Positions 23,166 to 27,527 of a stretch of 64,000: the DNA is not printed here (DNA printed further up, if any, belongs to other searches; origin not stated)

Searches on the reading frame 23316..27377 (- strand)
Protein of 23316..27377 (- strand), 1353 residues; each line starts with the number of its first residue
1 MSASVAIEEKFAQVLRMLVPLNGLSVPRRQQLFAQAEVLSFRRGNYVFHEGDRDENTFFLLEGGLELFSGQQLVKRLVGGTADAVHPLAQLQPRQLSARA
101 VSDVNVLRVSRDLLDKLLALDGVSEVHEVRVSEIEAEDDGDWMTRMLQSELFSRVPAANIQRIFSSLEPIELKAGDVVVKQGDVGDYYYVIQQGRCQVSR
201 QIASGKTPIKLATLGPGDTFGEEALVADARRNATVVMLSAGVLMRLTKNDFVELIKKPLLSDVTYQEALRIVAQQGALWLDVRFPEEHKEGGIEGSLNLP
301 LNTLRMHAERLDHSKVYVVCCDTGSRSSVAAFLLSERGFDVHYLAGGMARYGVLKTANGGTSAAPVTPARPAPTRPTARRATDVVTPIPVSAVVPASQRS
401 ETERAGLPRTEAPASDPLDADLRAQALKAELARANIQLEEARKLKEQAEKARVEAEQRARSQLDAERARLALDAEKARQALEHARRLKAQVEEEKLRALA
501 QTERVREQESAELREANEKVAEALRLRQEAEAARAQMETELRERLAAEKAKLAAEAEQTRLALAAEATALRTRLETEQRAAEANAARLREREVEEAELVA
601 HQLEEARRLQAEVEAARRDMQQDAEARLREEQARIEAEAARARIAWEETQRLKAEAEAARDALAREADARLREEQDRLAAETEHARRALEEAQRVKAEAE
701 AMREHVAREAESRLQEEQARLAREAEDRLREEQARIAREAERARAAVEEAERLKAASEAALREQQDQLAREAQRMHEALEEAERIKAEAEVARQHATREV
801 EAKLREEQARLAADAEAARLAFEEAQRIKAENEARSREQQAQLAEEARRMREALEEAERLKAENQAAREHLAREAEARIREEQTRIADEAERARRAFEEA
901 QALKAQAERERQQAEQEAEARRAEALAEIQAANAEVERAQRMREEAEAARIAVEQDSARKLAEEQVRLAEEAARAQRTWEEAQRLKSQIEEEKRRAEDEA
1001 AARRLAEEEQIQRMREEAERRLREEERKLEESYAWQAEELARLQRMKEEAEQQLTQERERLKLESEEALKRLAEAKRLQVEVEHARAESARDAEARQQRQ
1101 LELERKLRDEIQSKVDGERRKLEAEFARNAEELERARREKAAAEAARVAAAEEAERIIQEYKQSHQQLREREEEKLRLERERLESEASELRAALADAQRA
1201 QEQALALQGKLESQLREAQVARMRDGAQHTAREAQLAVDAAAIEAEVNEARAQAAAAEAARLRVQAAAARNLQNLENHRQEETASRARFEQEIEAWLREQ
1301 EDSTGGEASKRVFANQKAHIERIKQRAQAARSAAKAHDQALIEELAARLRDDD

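Call 48: search_protein_families(library=pfam, proteins=[window:23316-27377:-], max_evalue=0.001)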
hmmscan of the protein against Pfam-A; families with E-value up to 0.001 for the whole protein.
window:23316-27377:- (1353 aa): 2 families
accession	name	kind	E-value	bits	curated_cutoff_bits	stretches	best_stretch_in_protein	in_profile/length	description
PF00027.35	cNMP_binding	-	1.3e-31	108.8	27.5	2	171-256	3-87/89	Cyclic nucleotide-binding domain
PF00581.25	Rhodanese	-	1.8e-12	48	22.2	1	266-350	3-98/102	Rhodanese-like domain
